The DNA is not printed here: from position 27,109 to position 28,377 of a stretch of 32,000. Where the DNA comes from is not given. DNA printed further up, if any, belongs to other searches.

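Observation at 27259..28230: Apd1/Aim32-type (Cys-x8-Cys plus HxGGH) thioredoxin-like ferredoxin gene inside a siderophore-uptake operon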

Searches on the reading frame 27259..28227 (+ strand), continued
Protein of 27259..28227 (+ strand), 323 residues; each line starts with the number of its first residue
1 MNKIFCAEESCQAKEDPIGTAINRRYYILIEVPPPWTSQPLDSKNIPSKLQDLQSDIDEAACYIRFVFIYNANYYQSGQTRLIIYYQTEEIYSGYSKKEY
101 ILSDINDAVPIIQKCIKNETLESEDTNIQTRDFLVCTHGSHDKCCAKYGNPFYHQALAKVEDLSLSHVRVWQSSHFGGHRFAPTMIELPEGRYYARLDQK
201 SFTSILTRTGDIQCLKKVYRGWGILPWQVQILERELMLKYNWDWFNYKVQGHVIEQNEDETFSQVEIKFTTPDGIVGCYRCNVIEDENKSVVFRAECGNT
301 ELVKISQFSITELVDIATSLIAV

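Call 93: get_annotated_region(hit=H8, flank=6000)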
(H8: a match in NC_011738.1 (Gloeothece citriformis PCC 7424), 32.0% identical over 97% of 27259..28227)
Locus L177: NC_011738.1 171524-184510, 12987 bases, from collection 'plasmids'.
description: Gloeothece citriformis PCC 7424 plasmid pP742401, complete sequence
organism: Gloeothece citriformis PCC 7424 (NCBI taxid 65393)
taxonomy: Bacteria; Cyanobacteriota; Cyanophyceae; Chroococcales; Aphanothecaceae; Gloeothece; Gloeothece citriformis; Gloeothece citriformis PCC 7424
host: -; source: -; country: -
typing (MOB-suite, as given by PLSDB): non-mobilizable; replicon rep_cluster_1573; mating-pair formation MPF_T
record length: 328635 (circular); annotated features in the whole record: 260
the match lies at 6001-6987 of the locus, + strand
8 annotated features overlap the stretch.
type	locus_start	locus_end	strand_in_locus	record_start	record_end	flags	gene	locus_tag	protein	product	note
CDS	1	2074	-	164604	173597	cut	-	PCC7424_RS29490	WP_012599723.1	non-ribosomal peptide synthetase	-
CDS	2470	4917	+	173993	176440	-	-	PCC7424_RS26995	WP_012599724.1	TonB-dependent siderophore receptor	GO:0015891 - siderophore transport [Evidence IEA]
CDS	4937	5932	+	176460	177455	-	-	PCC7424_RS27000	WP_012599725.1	iron-siderophore ABC transporter substrate-binding protein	GO:0015891 - siderophore transport [Evidence IEA]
CDS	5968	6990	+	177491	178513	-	-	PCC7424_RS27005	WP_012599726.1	sucrase ferredoxin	-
CDS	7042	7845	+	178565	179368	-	-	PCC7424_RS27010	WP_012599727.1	cupin-like domain-containing protein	-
CDS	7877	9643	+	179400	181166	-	-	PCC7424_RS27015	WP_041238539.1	ABC transporter ATP-binding protein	-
CDS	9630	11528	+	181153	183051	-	-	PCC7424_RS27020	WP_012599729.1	ABC transporter ATP-binding protein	-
CDS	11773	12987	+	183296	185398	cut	-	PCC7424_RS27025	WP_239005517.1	acylase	-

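Call 94: get_annotated_region(hit=H16, flank=6000)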
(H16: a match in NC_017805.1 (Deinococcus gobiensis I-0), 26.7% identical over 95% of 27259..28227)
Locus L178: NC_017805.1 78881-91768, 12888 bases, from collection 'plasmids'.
description: Deinococcus gobiensis I-0 plasmid P1, complete sequence
organism: Deinococcus gobiensis I-0 (NCBI taxid 745776)
taxonomy: Bacteria; Deinococcota; Deinococci; Deinococcales; Deinococcaceae; Deinococcus; Deinococcus gobiensis; Deinococcus gobiensis I-0
host: -; source: -; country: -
typing (MOB-suite, as given by PLSDB): non-mobilizable
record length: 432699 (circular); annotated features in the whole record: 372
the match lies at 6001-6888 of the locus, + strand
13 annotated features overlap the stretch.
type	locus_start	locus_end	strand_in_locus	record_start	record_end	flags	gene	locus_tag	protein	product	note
CDS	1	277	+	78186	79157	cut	-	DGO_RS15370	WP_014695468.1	ABC transporter permease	GO:0055085 - transmembrane transport [Evidence IEA]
CDS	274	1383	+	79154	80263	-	-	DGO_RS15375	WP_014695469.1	ABC transporter permease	-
CDS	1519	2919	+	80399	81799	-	-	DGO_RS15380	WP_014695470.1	hypothetical protein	-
CDS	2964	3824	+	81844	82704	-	-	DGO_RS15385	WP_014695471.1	hypothetical protein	-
CDS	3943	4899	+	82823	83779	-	-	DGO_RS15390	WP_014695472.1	ABC transporter substrate-binding protein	-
CDS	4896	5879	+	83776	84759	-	-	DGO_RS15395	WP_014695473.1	ABC transporter substrate-binding protein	-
CDS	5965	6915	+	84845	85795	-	-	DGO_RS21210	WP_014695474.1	sucrase ferredoxin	-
CDS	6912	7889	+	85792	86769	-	-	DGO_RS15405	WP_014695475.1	iron ABC transporter permease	GO:0006826 - iron ion transport [Evidence IEA]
CDS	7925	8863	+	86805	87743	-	-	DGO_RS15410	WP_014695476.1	ABC transporter substrate-binding protein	-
CDS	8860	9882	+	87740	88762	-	-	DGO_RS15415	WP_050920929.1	iron ABC transporter permease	GO:0006826 - iron ion transport [Evidence IEA]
CDS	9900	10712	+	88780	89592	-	-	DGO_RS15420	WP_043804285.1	ABC transporter ATP-binding protein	-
CDS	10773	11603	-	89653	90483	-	-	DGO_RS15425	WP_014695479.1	uroporphyrinogen-III synthase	GO:0006782 - protoporphyrinogen IX biosynthetic process [Evidence IEA]; GO:0006780 - uroporphyrinogen III biosynthetic ...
CDS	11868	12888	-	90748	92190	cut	-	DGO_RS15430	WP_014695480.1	superoxide dismutase family protein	GO:0006801 - superoxide metabolic process [Evidence IEA]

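Call 95: get_annotated_region(hit=H17, flank=6000)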
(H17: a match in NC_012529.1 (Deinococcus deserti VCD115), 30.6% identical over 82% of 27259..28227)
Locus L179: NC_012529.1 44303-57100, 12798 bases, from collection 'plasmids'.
description: Deinococcus deserti VCD115 plasmid 2, complete sequence
organism: Deinococcus deserti VCD115 (NCBI taxid 546414)
taxonomy: Bacteria; Deinococcota; Deinococci; Deinococcales; Deinococcaceae; Deinococcus; Deinococcus deserti; Deinococcus deserti VCD115
host: -; source: -; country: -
typing (MOB-suite, as given by PLSDB): mobilizable; replicon rep_cluster_954; relaxase MOBP
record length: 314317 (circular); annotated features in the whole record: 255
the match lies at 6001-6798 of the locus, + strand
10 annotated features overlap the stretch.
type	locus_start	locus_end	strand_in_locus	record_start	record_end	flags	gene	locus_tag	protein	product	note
CDS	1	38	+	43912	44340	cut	-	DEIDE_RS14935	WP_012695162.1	Fur family transcriptional regulator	GO:0006355 - regulation of DNA-templated transcription [Evidence IEA]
CDS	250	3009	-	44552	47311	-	-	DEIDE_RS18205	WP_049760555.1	PAS domain S-box protein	-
CDS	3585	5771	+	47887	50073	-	-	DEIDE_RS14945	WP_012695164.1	family 1 glycosylhydrolase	GO:0005975 - carbohydrate metabolic process [Evidence IEA]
CDS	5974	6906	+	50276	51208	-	-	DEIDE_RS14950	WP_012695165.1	sucrase ferredoxin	-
CDS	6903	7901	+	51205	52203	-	-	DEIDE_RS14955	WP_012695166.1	iron ABC transporter permease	GO:0006826 - iron ion transport [Evidence IEA]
CDS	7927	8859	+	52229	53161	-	-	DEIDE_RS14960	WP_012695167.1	ABC transporter substrate-binding protein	-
CDS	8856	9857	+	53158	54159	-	-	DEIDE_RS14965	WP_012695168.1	iron ABC transporter permease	GO:0006826 - iron ion transport [Evidence IEA]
CDS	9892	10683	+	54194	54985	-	-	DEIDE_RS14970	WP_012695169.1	ABC transporter ATP-binding protein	-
CDS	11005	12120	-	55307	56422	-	-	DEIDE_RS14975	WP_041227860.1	hypothetical protein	-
CDS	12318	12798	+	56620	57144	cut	-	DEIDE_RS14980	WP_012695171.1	TlpA disulfide reductase family protein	-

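Call 96: get_annotated_region(hit=H20, flank=6000)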
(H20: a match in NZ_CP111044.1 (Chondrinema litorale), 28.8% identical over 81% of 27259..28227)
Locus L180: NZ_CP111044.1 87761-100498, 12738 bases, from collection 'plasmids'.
description: Chondrinema litorale strain WSW3-B12 plasmid unnamed2, complete sequence
organism: Chondrinema litorale (NCBI taxid 2994555)
taxonomy: Bacteria; Bacteroidota; Cytophagia; Cytophagales; Flammeovirgaceae; Chondrinema; Chondrinema litorale
host: -; source: Seaweed,red alga; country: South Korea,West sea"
typing (MOB-suite, as given by PLSDB): non-mobilizable
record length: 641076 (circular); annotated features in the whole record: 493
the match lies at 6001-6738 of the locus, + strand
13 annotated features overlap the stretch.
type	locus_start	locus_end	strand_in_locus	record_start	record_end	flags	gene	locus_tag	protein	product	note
CDS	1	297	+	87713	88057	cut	-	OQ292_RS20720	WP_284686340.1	hypothetical protein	-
CDS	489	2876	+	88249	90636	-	-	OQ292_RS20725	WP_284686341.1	TonB-dependent receptor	GO:0015891 - siderophore transport [Evidence IEA]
CDS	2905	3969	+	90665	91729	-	-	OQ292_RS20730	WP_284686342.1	iron ABC transporter permease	GO:0006826 - iron ion transport [Evidence IEA]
CDS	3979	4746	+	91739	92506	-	-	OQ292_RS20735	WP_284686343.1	ABC transporter ATP-binding protein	-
CDS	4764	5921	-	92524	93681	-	-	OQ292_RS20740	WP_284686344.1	ABC transporter substrate-binding protein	-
CDS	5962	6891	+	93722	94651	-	-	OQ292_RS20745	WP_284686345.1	sucrase ferredoxin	-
CDS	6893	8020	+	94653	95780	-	chrA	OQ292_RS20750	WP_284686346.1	chromate efflux transporter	GO:0015703 - chromate transport [Evidence IEA]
CDS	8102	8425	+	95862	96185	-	-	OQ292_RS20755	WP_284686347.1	DUF3817 domain-containing protein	-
CDS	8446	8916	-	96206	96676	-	-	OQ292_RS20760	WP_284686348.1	energy transducer TonB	GO:0055085 - transmembrane transport [Evidence IEA]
CDS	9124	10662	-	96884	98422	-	-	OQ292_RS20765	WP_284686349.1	DNRLRE domain-containing protein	-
CDS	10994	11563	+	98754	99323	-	-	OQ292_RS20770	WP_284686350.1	RNA polymerase sigma factor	GO:0006352 - DNA-templated transcription initiation [Evidence IEA]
CDS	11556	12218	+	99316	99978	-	-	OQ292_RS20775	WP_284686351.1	hypothetical protein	-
CDS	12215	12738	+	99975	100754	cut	-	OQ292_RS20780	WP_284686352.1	hypothetical protein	-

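Call 98: find_homologous_proteins(query=L173:7001-7966:+, max_evalue=1e-20)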
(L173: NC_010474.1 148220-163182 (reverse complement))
Query L173:7001-7966:+ (322 aa): 588 proteins with E <= 1e-20 among 1202 candidates; the best 120 are listed.
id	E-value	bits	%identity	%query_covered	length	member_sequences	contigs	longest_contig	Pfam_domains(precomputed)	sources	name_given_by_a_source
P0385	1.1e-220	750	99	100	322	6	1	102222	PF06999.18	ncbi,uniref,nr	ncbi:sucrase ferredoxin [Synechococcus sp. BDU 130192]|uniref:sucrase ferredoxin n=1 Tax=Synechococc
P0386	5.8e-105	369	51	98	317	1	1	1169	PF06999.18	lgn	-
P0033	1.1e-85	306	46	98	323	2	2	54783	PF06999.18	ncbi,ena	-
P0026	5.1e-85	304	44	98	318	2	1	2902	PF06999.18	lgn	-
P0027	5.8e-85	304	43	98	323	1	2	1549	PF06999.18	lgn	-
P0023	6.9e-85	303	45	98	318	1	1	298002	PF06999.18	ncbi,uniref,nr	ncbi:sucrase ferredoxin [Coleofasciculus sp. FACHB-1120]|uniref:sucrase ferredoxin n=1 Tax=Coleofasc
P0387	1.0e-84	303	46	99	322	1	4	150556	PF06999.18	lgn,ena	-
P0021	1.9e-84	302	44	99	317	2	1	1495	PF06999.18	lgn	-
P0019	2.2e-84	302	44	98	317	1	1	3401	PF06999.18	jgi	jgi:hypothetical protein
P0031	2.3e-84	302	43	98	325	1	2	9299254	PF06999.18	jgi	jgi:hypothetical protein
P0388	1.2e-83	299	43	99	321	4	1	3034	PF06999.18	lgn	-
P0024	6.0e-83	297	45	98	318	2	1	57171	PF06999.18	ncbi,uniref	ncbi:sucrase ferredoxin [Coleofasciculus sp. H7-2]|uniref:sucrase ferredoxin n=1 Tax=Coleofasciculus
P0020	6.3e-83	297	44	97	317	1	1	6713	PF06999.18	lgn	-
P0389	1.3e-82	296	45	99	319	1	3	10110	PF06999.18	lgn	-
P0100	3.2e-82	295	45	99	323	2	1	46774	PF06999.18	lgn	-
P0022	3.9e-82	294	45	98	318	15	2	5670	PF06999.18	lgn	-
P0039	6.0e-82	294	43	98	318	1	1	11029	PF06999.18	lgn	-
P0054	1.2e-81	293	44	98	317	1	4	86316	PF06999.18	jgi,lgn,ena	jgi:hypothetical protein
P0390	1.6e-81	292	42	98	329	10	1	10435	PF06999.18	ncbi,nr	ncbi:MAG: sucrase ferredoxin [Symploca sp. SIO2D2]|nr:sucrase ferredoxin [Symploca sp. SIO2D2]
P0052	2.2e-81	292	42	99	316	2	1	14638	PF06999.18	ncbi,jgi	ncbi:MAG TPA: sucrase ferredoxin [Thermosynechococcaceae cyanobacterium]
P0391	1.1e-80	290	42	100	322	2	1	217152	PF06999.18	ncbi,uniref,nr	ncbi:sucrase ferredoxin [Phormidium sp. FACHB-592]|uniref:Sucrase ferredoxin n=1 Tax=Stenomitos frig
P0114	1.3e-80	289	42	99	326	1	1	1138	PF06999.18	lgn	-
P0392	1.4e-80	289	41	98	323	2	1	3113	PF06999.18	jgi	jgi:hypothetical protein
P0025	1.4e-80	289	44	99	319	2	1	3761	PF06999.18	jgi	jgi:hypothetical protein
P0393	1.6e-80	289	43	98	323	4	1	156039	PF06999.18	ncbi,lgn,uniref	ncbi:MAG: sucrase ferredoxin [Coleofasciculus sp. B1-GNL1-01]|uniref:sucrase ferredoxin n=1 Tax=Cole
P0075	1.9e-80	289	43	99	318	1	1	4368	PF06999.18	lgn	-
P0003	6.5e-80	287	42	98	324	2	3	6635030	PF06999.18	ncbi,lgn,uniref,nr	ncbi:hypothetical protein Nos7524_3280 [Nostoc sp. PCC 7524]|uniref:sucrase ferredoxin n=1 Tax=Nosto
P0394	6.7e-80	287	43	98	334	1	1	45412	PF06999.18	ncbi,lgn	ncbi:MAG: sucrase ferredoxin [Coleofasciculaceae cyanobacterium]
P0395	7.7e-80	287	42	99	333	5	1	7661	PF06999.18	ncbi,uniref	ncbi:sucrase ferredoxin [Leptolyngbya sp. DQ-M1]|uniref:sucrase ferredoxin n=1 Tax=Leptolyngbya sp. 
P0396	1.3e-79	286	41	98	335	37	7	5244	PF06999.18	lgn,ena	-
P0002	1.3e-79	286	41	100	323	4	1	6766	PF06999.18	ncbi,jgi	jgi:hypothetical protein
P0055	1.8e-79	286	41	99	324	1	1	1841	PF06999.18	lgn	-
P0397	2.0e-79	285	42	98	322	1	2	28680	PF06999.18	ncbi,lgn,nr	ncbi:MAG TPA: sucrase ferredoxin [Nostocaceae cyanobacterium]|nr:sucrase ferredoxin [Nostocaceae cya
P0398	2.0e-79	285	42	98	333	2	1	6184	PF06999.18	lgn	-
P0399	2.2e-79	285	41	98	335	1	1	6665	PF06999.18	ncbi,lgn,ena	-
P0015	2.7e-79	285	42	100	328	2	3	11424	PF06999.18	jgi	jgi:hypothetical protein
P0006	3.0e-79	285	41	99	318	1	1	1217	PF06999.18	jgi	jgi:hypothetical protein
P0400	3.3e-79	285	43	98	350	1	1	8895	PF06999.18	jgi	jgi:hypothetical protein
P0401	4.5e-79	284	40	99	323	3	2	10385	PF06999.18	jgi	jgi:hypothetical protein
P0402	5.9e-79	284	41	98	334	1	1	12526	PF06999.18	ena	-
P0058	6.6e-79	284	41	100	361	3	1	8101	PF06999.18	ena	-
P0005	7.7e-79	284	40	99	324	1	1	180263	PF06999.18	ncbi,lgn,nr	ncbi:MAG TPA: sucrase ferredoxin [Nodularia sp. (in: cyanobacteria)]|nr:sucrase ferredoxin [Nodulari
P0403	8.2e-79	283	41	98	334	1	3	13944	PF06999.18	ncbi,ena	-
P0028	1.1e-78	283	41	98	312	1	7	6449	PF06999.18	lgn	-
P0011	1.2e-78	283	41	98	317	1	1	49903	PF06999.18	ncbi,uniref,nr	ncbi:sucrase ferredoxin [Plectonema cf. radiosum LEGE 06105]|uniref:Sucrase ferredoxin n=1 Tax=Plect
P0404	1.5e-78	283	40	98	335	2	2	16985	PF06999.18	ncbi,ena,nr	ncbi:MAG: sucrase ferredoxin [Trichodesmium sp. MO_231.B1]|nr:sucrase ferredoxin [Trichodesmium sp. 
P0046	2.0e-78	282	42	98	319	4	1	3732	PF06999.18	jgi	-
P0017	2.1e-78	282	42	99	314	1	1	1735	PF06999.18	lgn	-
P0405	2.6e-78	282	42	98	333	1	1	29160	PF06999.18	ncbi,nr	ncbi:MAG: sucrase ferredoxin [Symploca sp. SIO2E9]|nr:sucrase ferredoxin [Symploca sp. SIO2E9]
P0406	3.4e-78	281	42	98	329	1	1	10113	PF06999.18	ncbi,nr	ncbi:MAG: sucrase ferredoxin [Symploca sp. SIO2G7]|nr:sucrase ferredoxin [Symploca sp. SIO2G7]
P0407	5.4e-78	281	44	98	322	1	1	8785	PF06999.18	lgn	-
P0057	5.6e-78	281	42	98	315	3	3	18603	PF06999.18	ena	-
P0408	7.2e-78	280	42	99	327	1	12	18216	PF06999.18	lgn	-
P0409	7.8e-78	280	40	98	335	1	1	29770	PF06999.18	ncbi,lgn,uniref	ncbi:sucrase ferredoxin [Dapis sp. BLCC M172]|uniref:sucrase ferredoxin n=1 Tax=Dapis sp. BLCC M172 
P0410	1.1e-77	280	41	98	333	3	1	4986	PF06999.18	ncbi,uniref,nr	ncbi:MAG: sucrase ferredoxin [Symploca sp. SIO1C4]|uniref:Sucrase ferredoxin n=1 Tax=Symploca sp. SI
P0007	1.3e-77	280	40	100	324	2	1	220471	PF06999.18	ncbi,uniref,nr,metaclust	ncbi:sucrase ferredoxin [Anabaena sp. CA = ATCC 33047]|uniref:sucrase ferredoxin n=1 Tax=Anabaena sp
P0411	2.2e-77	279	42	98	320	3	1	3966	PF06999.18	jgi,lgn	jgi:hypothetical protein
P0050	2.8e-77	278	39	98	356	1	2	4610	PF06999.18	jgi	jgi:hypothetical protein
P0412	4.8e-77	278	40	98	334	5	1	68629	PF06999.18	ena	-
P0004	6.3e-77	277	40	97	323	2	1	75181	PF06999.18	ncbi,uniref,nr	ncbi:sucrase ferredoxin [Anabaena sp. UHCC 0204]|uniref:sucrase ferredoxin n=1 Tax=Anabaena sp. UHCC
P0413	6.8e-77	277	41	100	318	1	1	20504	PF06999.18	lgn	-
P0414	7.3e-77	277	42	98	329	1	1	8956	PF06999.18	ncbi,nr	ncbi:MAG: sucrase ferredoxin [Symploca sp. SIO2E6]|nr:sucrase ferredoxin [Symploca sp. SIO2E6]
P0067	8.7e-77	277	41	99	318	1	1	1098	PF06999.18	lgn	-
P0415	1.1e-76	277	39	99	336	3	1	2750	PF06999.18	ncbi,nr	ncbi:MAG: sucrase ferredoxin [Okeania sp. SIO3C4]|nr:sucrase ferredoxin [Okeania sp. SIO3C4]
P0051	1.2e-76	276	41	99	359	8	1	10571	PF06999.18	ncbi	-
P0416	1.2e-76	276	39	98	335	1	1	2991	PF06999.18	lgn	-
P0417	1.7e-76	276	41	99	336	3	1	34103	PF06999.18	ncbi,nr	ncbi:MAG: sucrase ferredoxin [Symploca sp. SIO2C1]|nr:sucrase ferredoxin [Symploca sp. SIO2C1]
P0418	2.0e-76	276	39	98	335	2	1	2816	PF06999.18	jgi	jgi:hypothetical protein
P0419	2.4e-76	275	43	98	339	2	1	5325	PF06999.18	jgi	jgi:hypothetical protein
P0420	3.2e-76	275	42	99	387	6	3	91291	PF06999.18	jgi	jgi:hypothetical protein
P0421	3.4e-76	275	41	98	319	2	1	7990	PF06999.18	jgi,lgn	-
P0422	4.1e-76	275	43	97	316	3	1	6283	PF06999.18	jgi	jgi:hypothetical protein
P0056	5.1e-76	274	41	99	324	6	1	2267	PF06999.18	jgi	jgi:hypothetical protein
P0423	5.4e-76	274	39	98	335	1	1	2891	PF06999.18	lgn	-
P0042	5.6e-76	274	42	98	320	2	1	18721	PF06999.18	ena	-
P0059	6.5e-76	274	41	98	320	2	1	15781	PF06999.18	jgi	-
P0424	7.4e-76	274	40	98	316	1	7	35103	PF06999.18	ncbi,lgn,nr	ncbi:sucrase ferredoxin [Nostoc sp. HG1]|nr:sucrase ferredoxin [Nostoc sp. HG1] MCL6750032.1 sucrase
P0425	7.6e-76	274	39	98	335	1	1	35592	PF06999.18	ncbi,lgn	ncbi:MAG: sucrase ferredoxin [Microcoleaceae cyanobacterium]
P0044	9.5e-76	273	40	100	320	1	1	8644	PF06999.18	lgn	-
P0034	1.0e-75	273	41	99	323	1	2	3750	PF06999.18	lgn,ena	-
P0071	1.2e-75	273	39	98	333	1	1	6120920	PF06999.18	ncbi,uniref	ncbi:sucrase ferredoxin [Lyngbya aestuarii]|uniref:sucrase ferredoxin n=1 Tax=Lyngbya aestuarii TaxI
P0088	1.3e-75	273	42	98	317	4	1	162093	PF06999.18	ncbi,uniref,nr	ncbi:sucrase ferredoxin [Cronbergia sp. UHCC 0137]|uniref:sucrase ferredoxin n=1 Tax=Cronbergia sp. 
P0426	1.4e-75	273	41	98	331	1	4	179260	PF06999.18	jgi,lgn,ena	-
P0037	3.8e-75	271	42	98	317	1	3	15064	PF06999.18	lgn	-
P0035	4.3e-75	271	42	98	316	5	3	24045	PF06999.18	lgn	-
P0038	6.0e-75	271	39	98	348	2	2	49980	PF06999.18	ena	-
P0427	6.2e-75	271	41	99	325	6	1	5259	PF06999.18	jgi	jgi:hypothetical protein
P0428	7.8e-75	270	40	100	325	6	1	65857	PF06999.18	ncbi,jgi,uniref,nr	ncbi:MAG: sucrase ferredoxin [Chlorogloeopsis fritschii C42_A2020_084]|jgi:hypothetical protein|unir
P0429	1.2e-74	270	40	98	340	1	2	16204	PF06999.18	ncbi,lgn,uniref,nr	ncbi:conserved hypothetical protein [Hyella patelloides LEGE 07179]|uniref:Sucraseferredoxin family 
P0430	1.2e-74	270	42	94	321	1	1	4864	PF06999.18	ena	-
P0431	1.3e-74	270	39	99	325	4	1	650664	PF06999.18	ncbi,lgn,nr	ncbi:sucrase ferredoxin [Scytonema tolypothrichoides VB-61278]|nr:sucrase ferredoxin [Scytonema toly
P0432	1.3e-74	270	41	98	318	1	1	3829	PF06999.18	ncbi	-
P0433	1.4e-74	270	39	98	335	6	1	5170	PF06999.18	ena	-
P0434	1.8e-74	269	39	99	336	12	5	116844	PF06999.18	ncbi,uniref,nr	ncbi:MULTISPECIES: sucrase ferredoxin [Okeania]|uniref:Sucrase ferredoxin n=1 Tax=Okeania hirsuta Ta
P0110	2.3e-74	269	40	99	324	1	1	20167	PF06999.18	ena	-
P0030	2.4e-74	269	41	99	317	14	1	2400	PF06999.18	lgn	-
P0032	2.8e-74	269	42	98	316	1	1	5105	PF06999.18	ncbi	-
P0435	4.9e-74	268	42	98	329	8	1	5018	PF06999.18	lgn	-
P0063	5.1e-74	268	40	98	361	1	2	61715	PF06999.18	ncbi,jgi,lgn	jgi:hypothetical protein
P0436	5.6e-74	268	41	98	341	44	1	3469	PF06999.18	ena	-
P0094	5.9e-74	268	40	100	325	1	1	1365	PF06999.18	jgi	jgi:hypothetical protein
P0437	7.0e-74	267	41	99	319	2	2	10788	PF06999.18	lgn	-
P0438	1.0e-73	267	40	98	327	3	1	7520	PF06999.18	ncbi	-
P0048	1.1e-73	267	40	100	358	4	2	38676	PF06999.18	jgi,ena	jgi:hypothetical protein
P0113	1.3e-73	266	41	98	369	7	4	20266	PF06999.18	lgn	-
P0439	1.7e-73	266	39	98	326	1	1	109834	PF06999.18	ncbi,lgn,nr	ncbi:MAG: sucrase ferredoxin [Cyanobacteriota bacterium]|nr:sucrase ferredoxin [Cyanobacteriota bact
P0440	1.7e-73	266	40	98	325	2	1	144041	PF06999.18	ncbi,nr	ncbi:sucrase ferredoxin [Brasilonema sp. CT11]|nr:sucrase ferredoxin [Brasilonema sp. CT11]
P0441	1.8e-73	266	38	98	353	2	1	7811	PF06999.18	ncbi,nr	ncbi:MAG: sucrase ferredoxin [Coleofasciculus sp. S288]|nr:sucrase ferredoxin [Coleofasciculus sp. S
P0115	2.0e-73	266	42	98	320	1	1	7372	PF06999.18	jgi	jgi:hypothetical protein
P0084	2.5e-73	265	40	99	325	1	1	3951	PF06999.18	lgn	-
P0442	2.7e-73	265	41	98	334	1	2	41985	PF06999.18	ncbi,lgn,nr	ncbi:MAG: sucrase ferredoxin [Cyanobacteria bacterium CRU_2_1]|nr:sucrase ferredoxin [Cyanobacteria 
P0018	3.5e-73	265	41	100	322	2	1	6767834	PF06999.18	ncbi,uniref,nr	ncbi:sucrase ferredoxin [Calothrix sp. PCC 6303]|uniref:sucrase ferredoxin n=1 Tax=Calothrix sp. PCC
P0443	3.7e-73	265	38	100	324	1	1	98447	PF06999.18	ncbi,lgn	-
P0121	4.7e-73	265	41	100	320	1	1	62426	PF06999.18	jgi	jgi:hypothetical protein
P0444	5.3e-73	264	39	98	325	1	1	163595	PF06999.18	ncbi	ncbi:sucrase ferredoxin [Scytonema sp. NUACC21]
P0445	5.5e-73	264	39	99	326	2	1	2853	PF06999.18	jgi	jgi:hypothetical protein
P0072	5.6e-73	264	40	99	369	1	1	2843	PF06999.18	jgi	jgi:hypothetical protein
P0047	6.7e-73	264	41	98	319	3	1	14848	PF06999.18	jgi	-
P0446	7.2e-73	264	39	100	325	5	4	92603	PF06999.18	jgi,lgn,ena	jgi:hypothetical protein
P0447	7.3e-73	264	39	98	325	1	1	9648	PF06999.18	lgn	-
